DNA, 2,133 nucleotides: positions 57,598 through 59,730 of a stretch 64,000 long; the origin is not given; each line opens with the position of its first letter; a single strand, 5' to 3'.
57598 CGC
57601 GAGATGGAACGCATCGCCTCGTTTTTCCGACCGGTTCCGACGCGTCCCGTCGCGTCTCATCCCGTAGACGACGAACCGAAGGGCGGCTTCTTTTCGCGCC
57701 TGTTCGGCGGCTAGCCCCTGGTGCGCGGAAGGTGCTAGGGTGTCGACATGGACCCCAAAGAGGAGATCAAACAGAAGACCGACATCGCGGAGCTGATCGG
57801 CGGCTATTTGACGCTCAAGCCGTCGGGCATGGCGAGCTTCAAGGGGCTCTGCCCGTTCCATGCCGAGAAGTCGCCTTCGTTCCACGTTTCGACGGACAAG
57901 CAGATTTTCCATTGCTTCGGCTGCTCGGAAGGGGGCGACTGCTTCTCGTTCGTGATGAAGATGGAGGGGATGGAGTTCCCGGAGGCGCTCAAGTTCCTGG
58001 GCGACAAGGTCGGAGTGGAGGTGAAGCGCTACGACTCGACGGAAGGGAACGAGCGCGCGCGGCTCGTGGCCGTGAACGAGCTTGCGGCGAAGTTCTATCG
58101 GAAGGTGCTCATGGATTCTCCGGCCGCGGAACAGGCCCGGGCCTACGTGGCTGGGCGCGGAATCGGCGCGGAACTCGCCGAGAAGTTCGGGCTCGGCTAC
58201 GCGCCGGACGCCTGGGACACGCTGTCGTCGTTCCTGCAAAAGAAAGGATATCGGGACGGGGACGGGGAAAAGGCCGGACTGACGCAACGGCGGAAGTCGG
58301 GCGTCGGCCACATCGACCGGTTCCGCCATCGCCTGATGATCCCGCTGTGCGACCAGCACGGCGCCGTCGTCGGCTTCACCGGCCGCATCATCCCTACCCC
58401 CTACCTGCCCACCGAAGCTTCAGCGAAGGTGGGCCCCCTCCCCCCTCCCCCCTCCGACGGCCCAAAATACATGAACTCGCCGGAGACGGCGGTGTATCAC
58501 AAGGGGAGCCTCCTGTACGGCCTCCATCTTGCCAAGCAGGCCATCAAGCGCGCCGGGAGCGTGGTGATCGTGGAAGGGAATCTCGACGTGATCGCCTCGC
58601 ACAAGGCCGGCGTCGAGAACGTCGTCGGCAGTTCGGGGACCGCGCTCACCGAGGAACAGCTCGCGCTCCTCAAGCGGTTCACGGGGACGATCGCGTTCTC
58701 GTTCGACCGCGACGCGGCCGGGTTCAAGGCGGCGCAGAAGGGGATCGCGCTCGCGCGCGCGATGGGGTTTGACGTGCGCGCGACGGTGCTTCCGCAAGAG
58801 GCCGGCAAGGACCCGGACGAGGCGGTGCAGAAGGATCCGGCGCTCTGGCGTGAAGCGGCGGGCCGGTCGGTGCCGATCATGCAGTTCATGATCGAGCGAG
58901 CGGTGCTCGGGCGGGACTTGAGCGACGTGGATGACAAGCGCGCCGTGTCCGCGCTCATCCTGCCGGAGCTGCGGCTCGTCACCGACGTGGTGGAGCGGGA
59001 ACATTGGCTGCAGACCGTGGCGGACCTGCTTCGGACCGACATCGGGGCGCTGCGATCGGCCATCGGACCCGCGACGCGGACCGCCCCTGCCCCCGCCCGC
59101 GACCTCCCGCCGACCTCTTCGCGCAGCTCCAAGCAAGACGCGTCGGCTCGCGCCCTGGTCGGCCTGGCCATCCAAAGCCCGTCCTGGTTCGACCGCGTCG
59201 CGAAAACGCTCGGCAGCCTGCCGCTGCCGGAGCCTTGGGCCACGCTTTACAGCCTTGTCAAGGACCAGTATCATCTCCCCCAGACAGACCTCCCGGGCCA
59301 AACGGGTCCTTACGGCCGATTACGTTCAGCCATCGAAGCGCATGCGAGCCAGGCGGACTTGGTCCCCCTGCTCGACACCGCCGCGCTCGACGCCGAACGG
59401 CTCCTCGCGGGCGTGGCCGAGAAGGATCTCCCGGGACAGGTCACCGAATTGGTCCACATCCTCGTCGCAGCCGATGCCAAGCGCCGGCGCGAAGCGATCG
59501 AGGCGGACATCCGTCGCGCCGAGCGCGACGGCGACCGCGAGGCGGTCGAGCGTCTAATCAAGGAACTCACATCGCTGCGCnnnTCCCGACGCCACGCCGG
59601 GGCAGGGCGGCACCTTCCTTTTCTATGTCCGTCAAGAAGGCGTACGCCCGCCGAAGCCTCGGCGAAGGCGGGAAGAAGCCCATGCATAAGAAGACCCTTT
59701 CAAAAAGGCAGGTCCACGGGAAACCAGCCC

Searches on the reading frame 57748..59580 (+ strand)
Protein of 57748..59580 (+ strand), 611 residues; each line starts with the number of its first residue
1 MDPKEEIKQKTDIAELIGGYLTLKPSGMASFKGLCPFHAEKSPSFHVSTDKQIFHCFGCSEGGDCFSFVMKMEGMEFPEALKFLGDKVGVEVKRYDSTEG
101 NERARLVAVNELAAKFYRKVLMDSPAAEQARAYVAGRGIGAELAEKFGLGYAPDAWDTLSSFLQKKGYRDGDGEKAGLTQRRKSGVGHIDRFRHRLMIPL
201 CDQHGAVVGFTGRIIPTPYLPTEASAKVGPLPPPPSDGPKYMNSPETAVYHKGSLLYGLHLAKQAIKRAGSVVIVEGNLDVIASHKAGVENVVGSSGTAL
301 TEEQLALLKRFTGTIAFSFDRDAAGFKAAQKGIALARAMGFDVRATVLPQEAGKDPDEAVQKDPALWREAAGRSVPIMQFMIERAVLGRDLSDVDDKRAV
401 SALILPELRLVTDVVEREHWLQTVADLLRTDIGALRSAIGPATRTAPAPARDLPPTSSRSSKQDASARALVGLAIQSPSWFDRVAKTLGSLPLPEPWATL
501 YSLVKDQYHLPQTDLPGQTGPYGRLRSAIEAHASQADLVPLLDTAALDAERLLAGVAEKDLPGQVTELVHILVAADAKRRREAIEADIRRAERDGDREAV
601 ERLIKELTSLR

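Call 28: find_homologous_proteins(query=window:57748-59580:+, max_evalue=1e-40)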
Query window:57748-59580:+ (611 aa): 5079 proteins with E <= 1e-40 among 8000 candidates; the best 120 are listed.
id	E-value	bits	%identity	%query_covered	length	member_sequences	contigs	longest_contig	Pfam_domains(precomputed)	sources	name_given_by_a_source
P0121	0.0e+0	1365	100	100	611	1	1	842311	PF08275.18,PF13155.13,PF01807.26,PF13662.13,PF10410.15,PF01751.29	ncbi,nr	ncbi:DNA primase [Patescibacteria group bacterium]|nr:MAG: DNA primase [Patescibacteria group bacter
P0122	0.0e+0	1012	76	100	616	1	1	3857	PF08275.18,PF13155.13,PF01807.26,PF13662.13,PF10410.15,PF01751.29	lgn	-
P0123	4.0e-268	909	69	100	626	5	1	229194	PF08275.18,PF13155.13,PF01807.26,PF13662.13,PF10410.15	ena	-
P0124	1.3e-264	897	69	100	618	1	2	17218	PF08275.18,PF13155.13,PF01807.26,PF13662.13,PF10410.15,PF01751.29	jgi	jgi:DNA primase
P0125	2.6e-232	791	59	100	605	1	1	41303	PF08275.18,PF13155.13,PF01807.26,PF13662.13,PF10410.15,PF01751.29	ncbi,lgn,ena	-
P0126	6.5e-230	783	60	100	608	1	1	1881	PF08275.18,PF13155.13,PF01807.26,PF13662.13,PF10410.15,PF01751.29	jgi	jgi:DNA primase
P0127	8.2e-228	776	60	100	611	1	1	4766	PF08275.18,PF13155.13,PF01807.26,PF13662.13,PF10410.15,PF01751.29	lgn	-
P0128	1.3e-223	762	60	100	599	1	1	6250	PF08275.18,PF13155.13,PF01807.26,PF13662.13,PF10410.15,PF01751.29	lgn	-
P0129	3.1e-222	757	59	100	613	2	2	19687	PF08275.18,PF13155.13,PF01807.26,PF13662.13,PF10410.15,PF01751.29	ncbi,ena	-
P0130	1.4e-221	755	58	100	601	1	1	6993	PF08275.18,PF13155.13,PF01807.26,PF13662.13,PF10410.15,PF01751.29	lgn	-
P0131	4.5e-221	754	58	100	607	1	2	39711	PF08275.18,PF13155.13,PF01807.26,PF13662.13,PF10410.15,PF01751.29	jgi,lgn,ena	-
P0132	4.5e-221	754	59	100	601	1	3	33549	PF08275.18,PF13155.13,PF01807.26,PF13662.13,PF10410.15,PF01751.29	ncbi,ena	-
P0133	1.2e-219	749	59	100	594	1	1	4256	PF08275.18,PF13155.13,PF01807.26,PF13662.13,PF10410.15,PF01751.29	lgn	-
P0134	7.5e-219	746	58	100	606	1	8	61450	PF08275.18,PF13155.13,PF01807.26,PF13662.13,PF10410.15,PF01751.29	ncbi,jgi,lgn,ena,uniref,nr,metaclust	ncbi:DNA primase [Candidatus Uhrbacteria bacterium RIFOXYB12_FULL_58_10]|uniref:DNA primase n=1 Tax=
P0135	5.5e-217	740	58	100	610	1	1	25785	PF08275.18,PF13155.13,PF01807.26,PF13662.13,PF10410.15,PF01751.29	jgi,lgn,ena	-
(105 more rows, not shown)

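Call 31: find_encoding_contigs(protein=P0122, flank=10000, max_places=3)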
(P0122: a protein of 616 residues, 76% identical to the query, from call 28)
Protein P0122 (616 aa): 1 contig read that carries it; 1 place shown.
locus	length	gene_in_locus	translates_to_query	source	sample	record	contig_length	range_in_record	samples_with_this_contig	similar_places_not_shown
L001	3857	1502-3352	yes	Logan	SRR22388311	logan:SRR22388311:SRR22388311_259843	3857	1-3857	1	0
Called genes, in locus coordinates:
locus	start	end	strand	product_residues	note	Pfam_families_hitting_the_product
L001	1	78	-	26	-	?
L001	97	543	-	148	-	-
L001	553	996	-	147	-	-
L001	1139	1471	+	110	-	-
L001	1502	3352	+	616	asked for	PF01807:Zn_ribbon_DnaG, PF08275:DNAG_N, PF01751:Toprim, PF13155:Toprim_2, PF13662:Toprim_4, PF10410:DnaB_bind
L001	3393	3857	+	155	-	?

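Call 58: find_encoding_contigs(protein=P0123, flank=10000, max_places=1)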
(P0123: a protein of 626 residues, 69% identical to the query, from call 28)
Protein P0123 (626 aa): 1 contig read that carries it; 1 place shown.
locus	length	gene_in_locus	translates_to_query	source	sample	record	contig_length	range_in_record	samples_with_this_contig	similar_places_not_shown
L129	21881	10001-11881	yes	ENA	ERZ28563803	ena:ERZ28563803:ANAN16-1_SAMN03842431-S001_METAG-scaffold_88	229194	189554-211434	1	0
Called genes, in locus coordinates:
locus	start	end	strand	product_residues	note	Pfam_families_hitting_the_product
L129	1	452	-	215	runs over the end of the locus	-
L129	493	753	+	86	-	-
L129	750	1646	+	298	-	-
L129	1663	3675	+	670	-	PF22745:Nlig-Ia, PF01653:DNA_ligase_aden, PF03120:OB_DNA_ligase, PF03119:DNA_ligase_ZBD, PF00633:HHH (faint), PF12826:HHH_2, PF14520:HHH_5, PF00533:BRCT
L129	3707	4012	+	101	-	PF02686:GatC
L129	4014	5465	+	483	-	PF01425:Amidase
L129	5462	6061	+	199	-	PF09997:DUF2238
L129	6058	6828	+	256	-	PF01790:LGT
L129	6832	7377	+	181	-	PF02698:DUF218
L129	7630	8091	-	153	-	-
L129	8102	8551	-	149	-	-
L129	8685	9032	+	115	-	-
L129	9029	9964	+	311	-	PF01699:Na_Ca_ex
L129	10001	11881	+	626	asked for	PF01807:Zn_ribbon_DnaG, PF08275:DNAG_N, PF13155:Toprim_2, PF13662:Toprim_4, PF10410:DnaB_bind (weak)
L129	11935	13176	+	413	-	PF03979:Sigma70_r1_1 (weak), PF00140:Sigma70_r1_2, PF04542:Sigma70_r2, PF04539:Sigma70_r3, PF04545:Sigma70_r4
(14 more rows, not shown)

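Call 94: predict_structure(alignment_id=A2)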
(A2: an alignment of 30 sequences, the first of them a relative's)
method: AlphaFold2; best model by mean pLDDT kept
length: 611 residues; sequences in the alignment: 30
mean_pLDDT: 87.8   pTM: 0.64
mean pLDDT of the five models: 87.8, 86.9, 86.5, 86.1, 85.4
residues with pLDDT >= 90: 404; 70-90: 154; 50-70: 28; < 50: 25
segments of 3 or more residues with pLDDT < 50: 443-459, 514-516
pLDDT, mean of each block of 10 residues (from residue 1): 89 91 91 87 92 93 93 80 87 77 90 97 94 93 96 93 92 94 90 95 93 77 51 60 92 93 93 94 97 86 92 94 85 91 93 91 94 95 94 95 92 91 95 91 43 42 93 93 93 93 88 57 87 86 93 90 93 90 92 92 90 74
secondary structure, 60 per line:
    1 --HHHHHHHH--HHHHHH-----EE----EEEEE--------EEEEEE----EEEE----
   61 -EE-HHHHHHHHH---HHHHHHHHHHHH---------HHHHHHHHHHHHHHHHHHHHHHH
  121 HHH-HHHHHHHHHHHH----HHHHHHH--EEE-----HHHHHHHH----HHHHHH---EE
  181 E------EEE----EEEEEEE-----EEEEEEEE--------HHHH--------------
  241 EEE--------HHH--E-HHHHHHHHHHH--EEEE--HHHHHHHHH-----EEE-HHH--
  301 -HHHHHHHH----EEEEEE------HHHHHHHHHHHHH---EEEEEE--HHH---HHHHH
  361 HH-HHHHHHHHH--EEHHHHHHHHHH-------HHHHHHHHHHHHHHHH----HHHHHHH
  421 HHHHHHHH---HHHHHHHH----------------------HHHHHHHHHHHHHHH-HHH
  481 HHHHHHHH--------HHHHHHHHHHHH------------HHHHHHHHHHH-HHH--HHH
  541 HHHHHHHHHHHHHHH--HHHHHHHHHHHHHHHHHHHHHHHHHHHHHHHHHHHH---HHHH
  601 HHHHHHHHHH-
elements in order: H3-10 H13-18 E30-34 E43-48 E53-56 H65-73 H77-88 H98-123 H125-136 H141-147 E150-152 H158-165 H170-175 E179-181 E188-190 E195-201 E207-214 H223-226 E241-243 H259-269 E272-275 H278-286 E292-294 H302-309 E314-319 H326-338 E342-347 H356-362 H364-372 H377-386 H394-409 H414-428 H432-439 H462-476 H478-488 H497-508 H521-531 H538-555 H558-593 H597-610

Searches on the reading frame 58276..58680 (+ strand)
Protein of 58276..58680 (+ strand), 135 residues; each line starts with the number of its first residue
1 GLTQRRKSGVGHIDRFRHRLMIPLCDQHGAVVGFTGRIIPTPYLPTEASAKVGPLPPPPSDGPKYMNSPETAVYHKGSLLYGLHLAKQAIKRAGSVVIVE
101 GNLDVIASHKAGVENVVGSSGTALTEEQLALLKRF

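Call 84: search_solved_structures(query=window:58276-58680:+, show_alignments=3, max_evalue=0.00001)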
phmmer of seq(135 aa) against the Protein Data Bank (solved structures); distinct sequences matched with E-value up to 0.00001: 8.
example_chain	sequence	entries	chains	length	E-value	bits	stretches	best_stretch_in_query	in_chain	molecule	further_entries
5guj_A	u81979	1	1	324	4.1e-23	85.3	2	60-134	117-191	DNA primase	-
4e2k_A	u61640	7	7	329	6.7e-22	81.4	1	1-134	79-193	DNA primase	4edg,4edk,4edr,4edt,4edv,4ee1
5vaz_A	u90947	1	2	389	7.4e-21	78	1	60-132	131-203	DNA primase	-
1eqn_A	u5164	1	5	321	6.9e-20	74.8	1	60-134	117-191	DNA PRIMASE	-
3b39_A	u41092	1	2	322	7e-20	74.8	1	60-134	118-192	DNA primase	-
1dd9_A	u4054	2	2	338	8e-20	74.6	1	60-134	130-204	DNA PRIMASE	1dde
2au3_A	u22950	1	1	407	2.7e-18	69.7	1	13-135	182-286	DNA primase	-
5w33_A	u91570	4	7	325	3.1e-18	69.5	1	63-134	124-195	DNA primase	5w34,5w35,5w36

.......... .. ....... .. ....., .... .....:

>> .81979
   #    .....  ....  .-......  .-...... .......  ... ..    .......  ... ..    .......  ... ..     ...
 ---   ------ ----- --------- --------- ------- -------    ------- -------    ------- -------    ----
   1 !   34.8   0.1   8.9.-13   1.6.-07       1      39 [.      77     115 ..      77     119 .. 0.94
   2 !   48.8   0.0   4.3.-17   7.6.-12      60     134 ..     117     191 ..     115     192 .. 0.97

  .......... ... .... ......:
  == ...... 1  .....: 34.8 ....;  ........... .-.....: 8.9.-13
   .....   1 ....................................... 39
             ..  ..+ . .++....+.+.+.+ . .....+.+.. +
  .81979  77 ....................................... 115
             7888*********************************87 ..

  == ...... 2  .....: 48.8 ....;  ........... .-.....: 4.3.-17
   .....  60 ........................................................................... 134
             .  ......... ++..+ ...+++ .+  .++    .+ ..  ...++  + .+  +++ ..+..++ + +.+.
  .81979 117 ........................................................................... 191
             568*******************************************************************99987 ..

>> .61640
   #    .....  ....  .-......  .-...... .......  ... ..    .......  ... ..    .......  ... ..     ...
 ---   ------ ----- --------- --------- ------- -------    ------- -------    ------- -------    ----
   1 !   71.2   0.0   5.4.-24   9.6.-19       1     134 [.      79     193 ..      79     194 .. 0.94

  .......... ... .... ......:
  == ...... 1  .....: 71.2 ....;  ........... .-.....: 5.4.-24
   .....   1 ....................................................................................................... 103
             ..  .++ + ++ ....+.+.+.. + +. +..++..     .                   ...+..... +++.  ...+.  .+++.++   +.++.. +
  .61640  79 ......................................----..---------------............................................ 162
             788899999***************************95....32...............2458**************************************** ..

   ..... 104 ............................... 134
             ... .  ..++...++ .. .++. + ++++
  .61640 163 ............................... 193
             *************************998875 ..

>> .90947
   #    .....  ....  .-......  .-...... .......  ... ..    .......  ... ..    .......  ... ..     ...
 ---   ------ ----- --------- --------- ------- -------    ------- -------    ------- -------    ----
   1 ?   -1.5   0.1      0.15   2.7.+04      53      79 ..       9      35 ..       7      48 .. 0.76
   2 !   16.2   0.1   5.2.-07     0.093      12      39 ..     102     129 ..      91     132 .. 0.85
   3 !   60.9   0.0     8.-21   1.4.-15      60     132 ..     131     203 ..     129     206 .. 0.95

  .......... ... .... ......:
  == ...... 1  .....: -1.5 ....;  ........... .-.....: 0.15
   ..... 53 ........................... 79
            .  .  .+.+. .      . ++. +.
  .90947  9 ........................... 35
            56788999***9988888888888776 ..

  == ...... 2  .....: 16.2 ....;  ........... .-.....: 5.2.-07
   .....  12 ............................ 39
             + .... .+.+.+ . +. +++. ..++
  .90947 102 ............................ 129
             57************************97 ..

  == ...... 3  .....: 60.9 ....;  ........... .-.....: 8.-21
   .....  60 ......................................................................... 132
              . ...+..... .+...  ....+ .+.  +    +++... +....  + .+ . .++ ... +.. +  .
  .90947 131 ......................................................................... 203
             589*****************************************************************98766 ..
